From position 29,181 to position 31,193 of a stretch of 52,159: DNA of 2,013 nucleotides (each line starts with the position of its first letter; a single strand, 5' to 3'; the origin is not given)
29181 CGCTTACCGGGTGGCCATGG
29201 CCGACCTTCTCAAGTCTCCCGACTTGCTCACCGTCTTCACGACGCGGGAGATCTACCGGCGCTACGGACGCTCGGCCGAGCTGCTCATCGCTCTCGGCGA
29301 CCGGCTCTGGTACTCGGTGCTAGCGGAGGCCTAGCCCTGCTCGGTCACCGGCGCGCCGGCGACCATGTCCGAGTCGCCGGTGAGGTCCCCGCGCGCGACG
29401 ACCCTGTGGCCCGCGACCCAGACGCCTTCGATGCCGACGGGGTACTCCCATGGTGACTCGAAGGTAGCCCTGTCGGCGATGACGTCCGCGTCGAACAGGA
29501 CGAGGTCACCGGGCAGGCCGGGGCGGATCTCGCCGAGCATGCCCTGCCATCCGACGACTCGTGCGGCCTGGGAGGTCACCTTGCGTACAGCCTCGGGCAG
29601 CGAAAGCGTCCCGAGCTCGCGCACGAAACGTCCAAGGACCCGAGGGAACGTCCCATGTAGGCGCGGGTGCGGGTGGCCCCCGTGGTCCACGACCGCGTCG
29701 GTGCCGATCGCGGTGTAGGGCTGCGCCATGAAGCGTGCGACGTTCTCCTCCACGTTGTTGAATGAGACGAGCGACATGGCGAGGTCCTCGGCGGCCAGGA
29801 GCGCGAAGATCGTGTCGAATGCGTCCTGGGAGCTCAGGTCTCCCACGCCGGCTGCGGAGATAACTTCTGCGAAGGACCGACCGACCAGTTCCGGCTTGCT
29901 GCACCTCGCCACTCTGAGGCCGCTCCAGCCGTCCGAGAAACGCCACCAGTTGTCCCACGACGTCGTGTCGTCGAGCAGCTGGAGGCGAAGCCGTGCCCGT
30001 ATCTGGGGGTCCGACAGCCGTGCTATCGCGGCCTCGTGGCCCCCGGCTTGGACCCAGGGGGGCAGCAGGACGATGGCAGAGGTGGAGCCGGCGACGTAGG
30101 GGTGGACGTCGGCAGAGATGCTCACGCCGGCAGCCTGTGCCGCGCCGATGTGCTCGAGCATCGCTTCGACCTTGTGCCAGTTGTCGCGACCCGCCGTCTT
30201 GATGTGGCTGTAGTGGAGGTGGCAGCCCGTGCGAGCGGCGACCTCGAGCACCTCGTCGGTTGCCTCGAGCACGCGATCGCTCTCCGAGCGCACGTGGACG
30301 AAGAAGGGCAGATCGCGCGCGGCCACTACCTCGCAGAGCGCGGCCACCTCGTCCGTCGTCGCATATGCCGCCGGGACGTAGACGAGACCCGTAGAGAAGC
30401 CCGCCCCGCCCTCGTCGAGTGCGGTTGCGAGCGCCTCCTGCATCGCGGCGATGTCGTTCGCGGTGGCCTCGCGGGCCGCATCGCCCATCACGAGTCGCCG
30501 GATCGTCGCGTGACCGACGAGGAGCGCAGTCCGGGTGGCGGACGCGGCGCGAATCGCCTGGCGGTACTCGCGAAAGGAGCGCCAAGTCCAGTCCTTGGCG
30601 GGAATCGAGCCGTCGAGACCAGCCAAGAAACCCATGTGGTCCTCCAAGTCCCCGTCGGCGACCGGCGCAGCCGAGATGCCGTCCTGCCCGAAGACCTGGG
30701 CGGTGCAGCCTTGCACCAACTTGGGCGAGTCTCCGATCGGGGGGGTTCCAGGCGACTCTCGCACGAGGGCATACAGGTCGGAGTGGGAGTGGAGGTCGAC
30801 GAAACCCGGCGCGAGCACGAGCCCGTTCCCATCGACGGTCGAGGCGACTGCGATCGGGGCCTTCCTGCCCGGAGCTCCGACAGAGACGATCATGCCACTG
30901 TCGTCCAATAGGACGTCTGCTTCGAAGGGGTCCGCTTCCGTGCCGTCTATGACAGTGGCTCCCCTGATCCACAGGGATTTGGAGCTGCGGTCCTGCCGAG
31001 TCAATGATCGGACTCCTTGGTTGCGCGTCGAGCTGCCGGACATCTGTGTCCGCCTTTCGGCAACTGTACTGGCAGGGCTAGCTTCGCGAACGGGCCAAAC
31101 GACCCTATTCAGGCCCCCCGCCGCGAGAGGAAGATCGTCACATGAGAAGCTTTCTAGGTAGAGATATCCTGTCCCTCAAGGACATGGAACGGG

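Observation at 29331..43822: Variant ygeW-yqeA-ssnA-xdhD-type N-heterocycle (purine/urate-like) fermentation island in an actinobacterium-like genome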

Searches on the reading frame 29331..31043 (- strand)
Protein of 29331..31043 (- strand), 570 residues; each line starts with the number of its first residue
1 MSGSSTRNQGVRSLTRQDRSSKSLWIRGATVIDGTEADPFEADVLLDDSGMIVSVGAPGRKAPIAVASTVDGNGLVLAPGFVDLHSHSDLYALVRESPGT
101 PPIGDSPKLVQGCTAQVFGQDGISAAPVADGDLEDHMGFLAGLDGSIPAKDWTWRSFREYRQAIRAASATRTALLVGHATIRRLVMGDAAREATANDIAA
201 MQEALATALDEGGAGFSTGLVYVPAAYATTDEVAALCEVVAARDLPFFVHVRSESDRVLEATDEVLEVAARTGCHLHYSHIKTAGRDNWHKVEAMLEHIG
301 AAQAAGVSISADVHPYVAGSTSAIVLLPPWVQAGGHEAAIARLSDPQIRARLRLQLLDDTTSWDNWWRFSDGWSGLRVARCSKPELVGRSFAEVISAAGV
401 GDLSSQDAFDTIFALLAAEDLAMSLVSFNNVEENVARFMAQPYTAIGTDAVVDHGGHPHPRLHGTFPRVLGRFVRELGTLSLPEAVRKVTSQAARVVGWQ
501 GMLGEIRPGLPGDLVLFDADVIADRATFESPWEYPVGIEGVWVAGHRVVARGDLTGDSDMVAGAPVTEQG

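Call 3: search_protein_families(library=pfam, proteins=[window:29331-31043:-])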
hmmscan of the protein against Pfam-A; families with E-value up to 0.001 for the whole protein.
window:29331-31043:- (570 aa): 2 families
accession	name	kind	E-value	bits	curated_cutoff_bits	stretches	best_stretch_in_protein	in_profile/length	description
PF07969.17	Amidohydro_3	-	8e-27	95.3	29.7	1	69-549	2-472/472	Amidohydrolase family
PF01979.26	Amidohydro_1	-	3.4e-11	43.4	25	1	446-546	247-343/345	Amidohydrolase family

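Call 4: search_protein_families(library=ncbifam, proteins=[window:29331-31043:-])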
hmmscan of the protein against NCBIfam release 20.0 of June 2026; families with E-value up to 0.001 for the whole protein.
window:29331-31043:- (570 aa): 27 families (the best 25 are shown)
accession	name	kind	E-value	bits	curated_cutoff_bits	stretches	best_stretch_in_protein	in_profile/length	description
NF006560.0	PRK09061.1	subfamily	2.6e-53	181.1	340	3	189-336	165-314/517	amidohydrolase family protein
NF006689.0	PRK09237.1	equivalog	3.5e-10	39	371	1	24-87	5-65/383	amidohydrolase/deacetylase family metallohydrolase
NF006845.0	PRK09357.2-6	equivalog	1.2e-08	34.1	728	0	24-87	3-63/428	dihydroorotase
NF005791.0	PRK07627.1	equivalog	2.7e-08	33.2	442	0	24-86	3-62/425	dihydroorotase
NF011990.0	PRK15446.2-6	subfamily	4.8e-08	32.1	233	0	23-86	2-64/390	alpha-D-ribose 1-methylphosphonate 5-triphosphate diphosphatase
TIGR02318.1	phosphono_phnM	equivalog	2.4e-07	30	390.55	0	476-520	316-359/376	phosphonate metabolism protein PhnM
NF006841.0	PRK09357.2-2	equivalog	5.1e-07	28.7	640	0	65-87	35-57/421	dihydroorotase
NF006836.0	PRK09357.1-1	equivalog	8.1e-07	28.1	538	1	25-87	5-60/432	dihydroorotase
NF051886.1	XaaProDiPepCaul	equivalog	8.7e-07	28.3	500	0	463-530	321-386/398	Xaa-Pro dipeptidase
TIGR02033.1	D-hydantoinase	equivalog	1.8e-06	27.1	393.25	1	24-90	1-62/454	dihydropyrimidinase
TIGR01224.1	hutI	equivalog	1.8e-06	27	298.15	0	44-88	5-49/377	imidazolonepropionase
NF011986.0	PRK15446.2-2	equivalog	1.9e-06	27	465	1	476-516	318-358/406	alpha-D-ribose 1-methylphosphonate 5-triphosphate diphosphatase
NF011987.0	PRK15446.2-3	subfamily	3.5e-06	26.1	253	0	475-521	322-367/395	alpha-D-ribose 1-methylphosphonate 5-triphosphate diphosphatase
NF006844.0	PRK09357.2-5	equivalog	5.6e-06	25.6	701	0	24-87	4-63/422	dihydroorotase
NF006056.0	PRK08204.1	subfamily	6.1e-06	25.3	391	0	24-87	5-66/449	hypothetical protein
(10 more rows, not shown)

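Call 32: search_solved_structures(query=window:29334-31043:-, max_evalue=0.00001)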
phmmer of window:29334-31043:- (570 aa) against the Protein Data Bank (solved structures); distinct sequences matched with E-value up to 0.00001: 11.
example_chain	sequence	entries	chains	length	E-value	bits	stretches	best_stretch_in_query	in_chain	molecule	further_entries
1rjp_A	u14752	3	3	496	4.1e-64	220.5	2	13-322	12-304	D-aminoacylase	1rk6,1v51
1m7j_A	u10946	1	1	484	1.3e-63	218.9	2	24-322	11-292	D-aminoacylase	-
1rjq_A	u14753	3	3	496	2.3e-63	218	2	13-322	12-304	D-aminoacylase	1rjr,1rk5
1v4y_A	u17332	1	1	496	1.1e-62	215.8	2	13-322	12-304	D-aminoacylase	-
3gip_A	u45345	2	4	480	7.6e-60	206.4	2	24-327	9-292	N-acyl-D-glutamate deacylase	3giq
9kb1_A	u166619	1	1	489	4.2e-59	204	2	28-322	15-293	PpOngB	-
9kb3_A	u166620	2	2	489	3e-58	201.2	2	28-322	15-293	Carbohydrate de-N-acetylated protein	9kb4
9g5m_A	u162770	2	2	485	2.6e-56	194.7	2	26-322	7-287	Amidohydrolase family protein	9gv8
4kqn_A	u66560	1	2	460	4.1e-06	29.1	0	25-90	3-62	D-hydantoinase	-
1yny_A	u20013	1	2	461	5.8e-06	28.5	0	24-90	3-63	D-Hydantoinase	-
4kir_A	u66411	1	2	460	7.4e-06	28.2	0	25-90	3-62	D-hydantoinase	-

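Call 80: search_solved_structures(query=window:29334-31043:-, max_evalue=1e-50, show_alignments=2)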
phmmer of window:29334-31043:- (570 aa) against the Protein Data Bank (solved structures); distinct sequences matched with E-value up to 1e-50: 8.
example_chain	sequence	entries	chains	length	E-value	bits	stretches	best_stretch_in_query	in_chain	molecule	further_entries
1rjp_A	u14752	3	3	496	4.1e-64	220.5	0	13-322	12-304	D-aminoacylase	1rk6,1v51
1m7j_A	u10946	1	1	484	1.3e-63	218.9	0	24-322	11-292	D-aminoacylase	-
1rjq_A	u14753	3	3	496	2.3e-63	218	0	13-322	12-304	D-aminoacylase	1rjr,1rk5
1v4y_A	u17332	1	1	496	1.1e-62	215.8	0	13-322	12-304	D-aminoacylase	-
3gip_A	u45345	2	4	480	7.6e-60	206.4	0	24-327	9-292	N-acyl-D-glutamate deacylase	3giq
9kb1_A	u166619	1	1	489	4.2e-59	204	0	28-322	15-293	PpOngB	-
9kb3_A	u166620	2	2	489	3e-58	201.2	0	28-322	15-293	Carbohydrate de-N-acetylated protein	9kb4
9g5m_A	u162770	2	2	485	2.6e-56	194.7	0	26-322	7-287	Amidohydrolase family protein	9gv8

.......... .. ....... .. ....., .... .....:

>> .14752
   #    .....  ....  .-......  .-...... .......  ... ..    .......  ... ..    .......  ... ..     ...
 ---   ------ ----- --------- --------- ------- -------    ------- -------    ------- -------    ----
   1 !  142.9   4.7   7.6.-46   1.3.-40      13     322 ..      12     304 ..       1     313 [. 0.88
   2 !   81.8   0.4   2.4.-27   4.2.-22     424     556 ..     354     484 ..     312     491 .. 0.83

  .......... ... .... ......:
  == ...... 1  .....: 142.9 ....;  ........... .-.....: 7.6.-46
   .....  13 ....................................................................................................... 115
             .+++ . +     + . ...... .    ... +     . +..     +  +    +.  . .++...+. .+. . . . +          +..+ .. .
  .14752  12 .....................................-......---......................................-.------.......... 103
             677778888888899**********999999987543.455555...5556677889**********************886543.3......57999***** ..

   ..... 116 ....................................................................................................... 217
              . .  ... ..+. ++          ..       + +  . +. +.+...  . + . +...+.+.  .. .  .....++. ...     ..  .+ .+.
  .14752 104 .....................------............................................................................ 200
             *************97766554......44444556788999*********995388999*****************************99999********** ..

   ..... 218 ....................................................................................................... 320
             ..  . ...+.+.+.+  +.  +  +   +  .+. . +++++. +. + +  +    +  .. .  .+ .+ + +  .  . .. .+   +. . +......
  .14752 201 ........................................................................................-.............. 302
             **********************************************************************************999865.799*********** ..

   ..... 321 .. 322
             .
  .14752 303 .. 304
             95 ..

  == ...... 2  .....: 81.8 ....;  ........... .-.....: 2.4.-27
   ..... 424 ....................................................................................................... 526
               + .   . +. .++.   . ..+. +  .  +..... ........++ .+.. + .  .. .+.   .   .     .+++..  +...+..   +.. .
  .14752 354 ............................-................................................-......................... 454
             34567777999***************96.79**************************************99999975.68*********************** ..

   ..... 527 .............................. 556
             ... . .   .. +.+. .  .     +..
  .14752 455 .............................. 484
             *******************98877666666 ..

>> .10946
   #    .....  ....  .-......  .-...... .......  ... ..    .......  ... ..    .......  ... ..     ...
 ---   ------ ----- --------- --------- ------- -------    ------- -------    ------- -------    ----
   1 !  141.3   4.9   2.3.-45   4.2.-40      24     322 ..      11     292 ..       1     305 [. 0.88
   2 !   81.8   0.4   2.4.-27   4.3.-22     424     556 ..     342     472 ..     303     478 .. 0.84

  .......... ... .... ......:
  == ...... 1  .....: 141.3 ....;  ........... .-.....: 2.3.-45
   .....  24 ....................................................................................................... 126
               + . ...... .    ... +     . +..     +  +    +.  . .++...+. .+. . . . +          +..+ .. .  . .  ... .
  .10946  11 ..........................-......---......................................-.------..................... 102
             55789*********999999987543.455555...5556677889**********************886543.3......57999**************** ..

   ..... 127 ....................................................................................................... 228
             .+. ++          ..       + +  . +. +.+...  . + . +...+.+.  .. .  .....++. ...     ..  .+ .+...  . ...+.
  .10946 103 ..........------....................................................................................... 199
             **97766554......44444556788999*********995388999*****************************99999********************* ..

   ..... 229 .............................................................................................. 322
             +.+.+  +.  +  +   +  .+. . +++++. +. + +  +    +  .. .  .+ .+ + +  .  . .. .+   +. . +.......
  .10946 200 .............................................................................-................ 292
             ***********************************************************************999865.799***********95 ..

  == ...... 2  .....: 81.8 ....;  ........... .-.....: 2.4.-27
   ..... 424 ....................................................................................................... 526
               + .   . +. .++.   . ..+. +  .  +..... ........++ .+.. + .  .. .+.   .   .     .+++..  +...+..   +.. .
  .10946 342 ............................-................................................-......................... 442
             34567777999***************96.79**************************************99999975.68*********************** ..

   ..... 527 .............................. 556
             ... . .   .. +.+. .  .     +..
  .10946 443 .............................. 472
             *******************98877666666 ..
